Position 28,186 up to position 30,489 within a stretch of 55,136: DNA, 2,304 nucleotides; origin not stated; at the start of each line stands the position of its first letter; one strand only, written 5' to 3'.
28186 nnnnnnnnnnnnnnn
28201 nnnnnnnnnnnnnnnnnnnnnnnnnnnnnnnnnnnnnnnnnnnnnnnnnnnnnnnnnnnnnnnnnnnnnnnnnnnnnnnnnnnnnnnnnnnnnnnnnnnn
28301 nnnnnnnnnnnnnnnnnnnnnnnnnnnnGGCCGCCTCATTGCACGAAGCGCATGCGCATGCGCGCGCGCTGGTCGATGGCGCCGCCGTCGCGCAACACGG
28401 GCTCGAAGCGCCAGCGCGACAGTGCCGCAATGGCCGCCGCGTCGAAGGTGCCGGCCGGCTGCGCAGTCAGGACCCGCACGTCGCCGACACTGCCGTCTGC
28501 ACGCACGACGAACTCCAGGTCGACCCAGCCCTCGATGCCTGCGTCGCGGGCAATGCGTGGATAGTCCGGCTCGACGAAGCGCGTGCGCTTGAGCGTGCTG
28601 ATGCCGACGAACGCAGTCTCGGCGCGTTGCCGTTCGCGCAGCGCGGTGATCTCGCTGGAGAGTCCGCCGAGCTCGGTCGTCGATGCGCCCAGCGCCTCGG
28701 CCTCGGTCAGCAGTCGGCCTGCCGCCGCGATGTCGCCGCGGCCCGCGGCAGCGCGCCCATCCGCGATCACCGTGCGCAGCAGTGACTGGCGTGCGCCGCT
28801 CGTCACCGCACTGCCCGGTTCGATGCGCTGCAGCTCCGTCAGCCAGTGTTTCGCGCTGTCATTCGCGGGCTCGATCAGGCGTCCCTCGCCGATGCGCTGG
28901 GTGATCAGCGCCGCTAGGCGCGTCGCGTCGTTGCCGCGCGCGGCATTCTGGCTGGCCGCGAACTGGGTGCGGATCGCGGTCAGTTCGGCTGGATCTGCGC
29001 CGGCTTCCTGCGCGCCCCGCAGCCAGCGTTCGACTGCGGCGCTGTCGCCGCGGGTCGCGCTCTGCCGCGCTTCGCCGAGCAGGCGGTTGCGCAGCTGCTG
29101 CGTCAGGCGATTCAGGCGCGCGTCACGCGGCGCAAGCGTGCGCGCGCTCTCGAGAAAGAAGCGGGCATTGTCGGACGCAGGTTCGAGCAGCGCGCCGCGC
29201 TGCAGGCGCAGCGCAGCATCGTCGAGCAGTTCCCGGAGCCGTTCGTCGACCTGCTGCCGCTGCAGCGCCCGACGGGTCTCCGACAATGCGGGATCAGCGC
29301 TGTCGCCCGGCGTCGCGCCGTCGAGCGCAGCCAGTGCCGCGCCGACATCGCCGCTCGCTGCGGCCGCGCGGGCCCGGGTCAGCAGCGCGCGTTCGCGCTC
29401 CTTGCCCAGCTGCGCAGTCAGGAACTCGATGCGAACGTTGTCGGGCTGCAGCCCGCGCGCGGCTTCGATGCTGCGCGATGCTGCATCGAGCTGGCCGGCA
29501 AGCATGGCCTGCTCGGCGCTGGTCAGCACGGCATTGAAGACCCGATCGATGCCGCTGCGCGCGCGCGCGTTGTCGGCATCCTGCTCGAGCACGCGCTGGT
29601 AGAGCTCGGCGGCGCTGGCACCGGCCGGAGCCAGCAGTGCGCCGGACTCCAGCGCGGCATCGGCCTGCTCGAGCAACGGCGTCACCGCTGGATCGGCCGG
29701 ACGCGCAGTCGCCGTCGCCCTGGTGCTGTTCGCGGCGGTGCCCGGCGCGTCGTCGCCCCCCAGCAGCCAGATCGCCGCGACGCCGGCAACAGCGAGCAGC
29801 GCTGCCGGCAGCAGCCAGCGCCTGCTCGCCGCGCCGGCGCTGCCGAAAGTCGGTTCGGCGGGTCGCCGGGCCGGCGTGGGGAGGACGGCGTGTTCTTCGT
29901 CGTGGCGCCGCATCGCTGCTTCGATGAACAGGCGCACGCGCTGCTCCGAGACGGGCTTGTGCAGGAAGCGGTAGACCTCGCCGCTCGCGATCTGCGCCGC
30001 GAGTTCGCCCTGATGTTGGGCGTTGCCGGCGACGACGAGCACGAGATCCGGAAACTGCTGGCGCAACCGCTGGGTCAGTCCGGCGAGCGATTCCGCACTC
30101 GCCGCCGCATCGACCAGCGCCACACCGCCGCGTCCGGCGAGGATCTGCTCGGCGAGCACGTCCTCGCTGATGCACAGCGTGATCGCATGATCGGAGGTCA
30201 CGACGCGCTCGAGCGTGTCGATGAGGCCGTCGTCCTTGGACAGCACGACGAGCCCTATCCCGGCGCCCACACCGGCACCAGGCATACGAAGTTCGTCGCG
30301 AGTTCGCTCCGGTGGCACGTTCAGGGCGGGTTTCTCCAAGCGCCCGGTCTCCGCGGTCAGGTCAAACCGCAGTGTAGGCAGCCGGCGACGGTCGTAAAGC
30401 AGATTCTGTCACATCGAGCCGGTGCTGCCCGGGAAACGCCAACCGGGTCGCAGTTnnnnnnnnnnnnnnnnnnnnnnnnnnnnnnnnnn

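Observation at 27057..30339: Receiver-TM-repeat-TonB_C protein paired with a pseudo-receiver Ser/Thr kinase: candidate undescribed trans-envelope signalling module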

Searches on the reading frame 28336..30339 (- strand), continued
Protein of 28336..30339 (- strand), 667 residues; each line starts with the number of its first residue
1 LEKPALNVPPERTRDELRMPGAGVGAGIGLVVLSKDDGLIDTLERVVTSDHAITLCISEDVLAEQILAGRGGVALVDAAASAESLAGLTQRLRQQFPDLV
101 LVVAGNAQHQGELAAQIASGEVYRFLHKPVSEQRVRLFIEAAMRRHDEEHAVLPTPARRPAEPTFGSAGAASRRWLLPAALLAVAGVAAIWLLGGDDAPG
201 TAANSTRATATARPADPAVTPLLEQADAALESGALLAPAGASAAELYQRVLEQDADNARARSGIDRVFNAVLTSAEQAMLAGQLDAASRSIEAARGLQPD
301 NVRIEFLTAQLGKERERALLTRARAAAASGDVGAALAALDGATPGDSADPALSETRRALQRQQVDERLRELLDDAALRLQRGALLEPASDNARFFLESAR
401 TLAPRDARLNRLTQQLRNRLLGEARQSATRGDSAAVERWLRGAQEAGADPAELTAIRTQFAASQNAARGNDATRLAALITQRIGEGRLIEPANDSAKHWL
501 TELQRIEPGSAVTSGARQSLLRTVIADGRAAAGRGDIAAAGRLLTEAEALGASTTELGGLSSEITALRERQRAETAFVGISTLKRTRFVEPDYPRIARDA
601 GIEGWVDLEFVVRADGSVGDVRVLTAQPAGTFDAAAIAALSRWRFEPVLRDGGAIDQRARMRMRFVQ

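Call 77: search_protein_families(library=ncbifam, proteins=[L076:2562-4985:+, L036:9393-10886:+, L076:5026-5442:+, L076:5432-5881:+], max_evalue=0.001)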
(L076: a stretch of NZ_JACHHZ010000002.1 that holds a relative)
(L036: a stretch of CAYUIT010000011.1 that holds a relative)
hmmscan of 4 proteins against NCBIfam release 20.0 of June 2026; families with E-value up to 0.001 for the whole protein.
L076:2562-4985:+ (807 aa): 7 families
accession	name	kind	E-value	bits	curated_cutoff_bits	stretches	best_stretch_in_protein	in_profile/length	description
NF041336.1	CheA_Halo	equivalog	2.1e-38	132.4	950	2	632-800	369-537/666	chemotaxis protein CheA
NF007835.0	PRK10547.1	equivalog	1.7e-30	106.3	793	1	632-799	358-522/670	chemotaxis protein CheA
NF007688.0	PRK10364.1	equivalog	0.00023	20.1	479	0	744-800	400-451/460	two-component system sensor histidine kinase ZraS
NF008298.1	PRK11086.1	subfamily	0.00056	18.5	520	0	742-800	472-525/529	DcuS/MalK family sensor histidine kinase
NF046044.1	PnpS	equivalog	0.00061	18.9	400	0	757-799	348-390/390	two-component system histidine kinase PnpS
NF010411.0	PRK13837.1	equivalog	0.00074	17.6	647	1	742-804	622-679/828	two-component system VirA-like sensor kinase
TIGR02956.1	TMAO_torS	equivalog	0.00077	17.7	676.5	0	498-528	909-939/967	TMAO reductase system sensor histidine kinase/response regulator TorS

L036:9393-10886:+ (497 aa): 4 families
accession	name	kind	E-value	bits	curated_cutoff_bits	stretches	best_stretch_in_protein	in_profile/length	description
NF041336.1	CheA_Halo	equivalog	7.7e-30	104.1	950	1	317-490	364-537/666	chemotaxis protein CheA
NF007835.0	PRK10547.1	equivalog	1.8e-24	86.3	793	1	319-491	355-524/670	chemotaxis protein CheA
NF008298.1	PRK11086.1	subfamily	2.3e-05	23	520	1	435-493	475-528/529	DcuS/MalK family sensor histidine kinase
NF010411.0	PRK13837.1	equivalog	0.00038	18.6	647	1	436-496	626-681/828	two-component system VirA-like sensor kinase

L076:5026-5442:+ (138 aa): 102 families (the best 25 are shown)
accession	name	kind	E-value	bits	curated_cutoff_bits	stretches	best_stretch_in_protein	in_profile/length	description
NF001965.0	PRK00742.1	subfamily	7.5e-27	94.4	293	1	14-123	3-114/357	chemotaxis-specific protein-glutamate methyltransferase CheB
NF041367.1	CheY_Halo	equivalog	2.4e-22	79.5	200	1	18-130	2-113/114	chemotaxis protein CheY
NF008469.0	PRK11361.1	equivalog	7.7e-21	74.3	714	1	16-120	6-109/461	acetoacetate metabolism transcriptional regulator AtoC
NF045944.1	ResRegRpaBCyano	equivalog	3.1e-20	72.5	330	1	18-133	1-114/229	response regulator transcription factor RpaB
NF009206.0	PRK12555.1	subfamily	2.6e-19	69.4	342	1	16-131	2-121/340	chemotaxis-specific protein-glutamate methyltransferase CheB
TIGR01818.1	ntrC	equivalog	1.2e-17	63.9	558.6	1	18-119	2-102/463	nitrogen regulation protein NR(I)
NF007935.0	PRK10651.1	equivalog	1.4e-17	63.6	250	1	14-133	6-126/216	two-component system response regulator NarL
NF006900.1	PRK09390.1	equivalog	2.3e-17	63.2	255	1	16-132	6-121/203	response regulator FixJ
NF007135.0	PRK09581.1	equivalog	3.7e-17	62.3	474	1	16-132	4-121/457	PleD family two-component system response regulator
NF051850.1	RespRegRprY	equivalog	4.7e-17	62.2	370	1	13-132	3-121/234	response regulator transcription factor RprY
NF041733.1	resp_reg_CseB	equivalog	6.4e-17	61.7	350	1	17-135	3-119/228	two-component system response regulator CseB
NF007018.1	PRK09483.1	equivalog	9.9e-17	61.3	280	1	16-133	3-121/217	UvrY/SirA/GacA family response regulator transcription factor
NF045505.1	RR_RssB_Pseudo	equivalog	1.7e-16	60.3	700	1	11-125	2-115/394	two-component system response regulator RssB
NF007689.0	PRK10365.1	equivalog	2.7e-16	59.4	760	1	12-131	3-121/441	sigma-54-dependent response regulator transcription factor ZraR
NF011896.0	PRK15369.1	equivalog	4e-16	59.3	242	1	15-129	4-119/211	two component system response regulator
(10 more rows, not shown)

L076:5432-5881:+ (149 aa): 1 family
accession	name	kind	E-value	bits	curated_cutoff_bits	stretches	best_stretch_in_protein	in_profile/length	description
NF041094.1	CheX_Thtogales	equivalog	3.9e-05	23.5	280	1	9-126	8-130/152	CheY-P phosphatase CheX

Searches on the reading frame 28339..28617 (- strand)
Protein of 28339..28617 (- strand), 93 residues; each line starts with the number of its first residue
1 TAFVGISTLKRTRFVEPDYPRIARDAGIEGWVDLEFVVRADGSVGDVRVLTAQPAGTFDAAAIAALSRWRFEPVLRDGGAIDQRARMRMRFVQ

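Call 100: search_solved_structures(query=window:28339-28617:-, max_evalue=0.001, show_alignments=2)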
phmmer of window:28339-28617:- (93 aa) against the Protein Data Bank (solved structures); distinct sequences matched with E-value up to 0.001: 14.
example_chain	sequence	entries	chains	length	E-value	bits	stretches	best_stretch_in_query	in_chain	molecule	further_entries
6fip_A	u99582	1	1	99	2e-14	56.8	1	7-91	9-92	Protein TonB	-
6i97_D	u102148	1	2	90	2.6e-14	56.4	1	8-91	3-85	Protein TonB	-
2k9k_A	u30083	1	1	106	8.1e-13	51.7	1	15-85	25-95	TonB2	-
1xx3_A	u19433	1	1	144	1.1e-10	44.8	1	16-79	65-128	TonB protein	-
2gsk_B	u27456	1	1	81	1.8e-10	44.2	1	16-79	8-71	protein TONB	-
1u07_A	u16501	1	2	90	2.1e-10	44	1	16-79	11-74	TonB protein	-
2grx_C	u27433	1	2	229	4.7e-10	42.9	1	16-79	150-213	Protein tonB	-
9ddo_F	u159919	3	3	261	6.5e-10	42.4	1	16-79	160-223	Protein TonB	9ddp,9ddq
8rd6_A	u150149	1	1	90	2e-08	37.7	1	16-76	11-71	Protein TonB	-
1ihr_A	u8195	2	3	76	3.1e-08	37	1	23-79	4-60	TonB protein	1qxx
7zc8_B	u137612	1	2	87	1.1e-06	32.1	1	17-72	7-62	Protein TonB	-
9hi3_A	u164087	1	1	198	1.8e-06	31.4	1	17-72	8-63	Protein TonB,Ferredoxin-1, chloroplastic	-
5lw8_A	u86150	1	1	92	1e-05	29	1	18-67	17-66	Protein TonB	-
6sly_A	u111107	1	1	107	1.4e-05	28.6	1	18-67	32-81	Protein TonB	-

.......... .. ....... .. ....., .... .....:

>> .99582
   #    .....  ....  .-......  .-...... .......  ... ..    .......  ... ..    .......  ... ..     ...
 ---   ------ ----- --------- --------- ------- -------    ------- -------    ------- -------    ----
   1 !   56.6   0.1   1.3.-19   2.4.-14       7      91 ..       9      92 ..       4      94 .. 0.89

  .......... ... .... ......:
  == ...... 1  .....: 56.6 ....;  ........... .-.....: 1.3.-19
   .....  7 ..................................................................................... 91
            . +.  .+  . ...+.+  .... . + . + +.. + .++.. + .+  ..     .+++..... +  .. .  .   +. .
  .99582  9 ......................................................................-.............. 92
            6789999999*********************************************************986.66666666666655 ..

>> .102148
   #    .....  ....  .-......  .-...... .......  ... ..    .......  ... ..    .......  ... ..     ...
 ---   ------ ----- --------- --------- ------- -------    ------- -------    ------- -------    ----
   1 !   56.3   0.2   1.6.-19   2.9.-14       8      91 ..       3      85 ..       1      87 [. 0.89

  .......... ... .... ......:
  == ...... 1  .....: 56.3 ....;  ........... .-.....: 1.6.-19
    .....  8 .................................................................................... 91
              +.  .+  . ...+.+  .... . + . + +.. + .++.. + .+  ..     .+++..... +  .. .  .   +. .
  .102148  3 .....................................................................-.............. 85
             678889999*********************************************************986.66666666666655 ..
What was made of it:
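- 28345..28572 (-): TonB C-terminal domain, residues 590-665, with the YP motif. PDB TonB C-terminal domains, E 2e-14 (call 100).
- Checked: By sequence it matches the P. aeruginosa TonB C-terminal domain at E 2e-14 (call 100).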
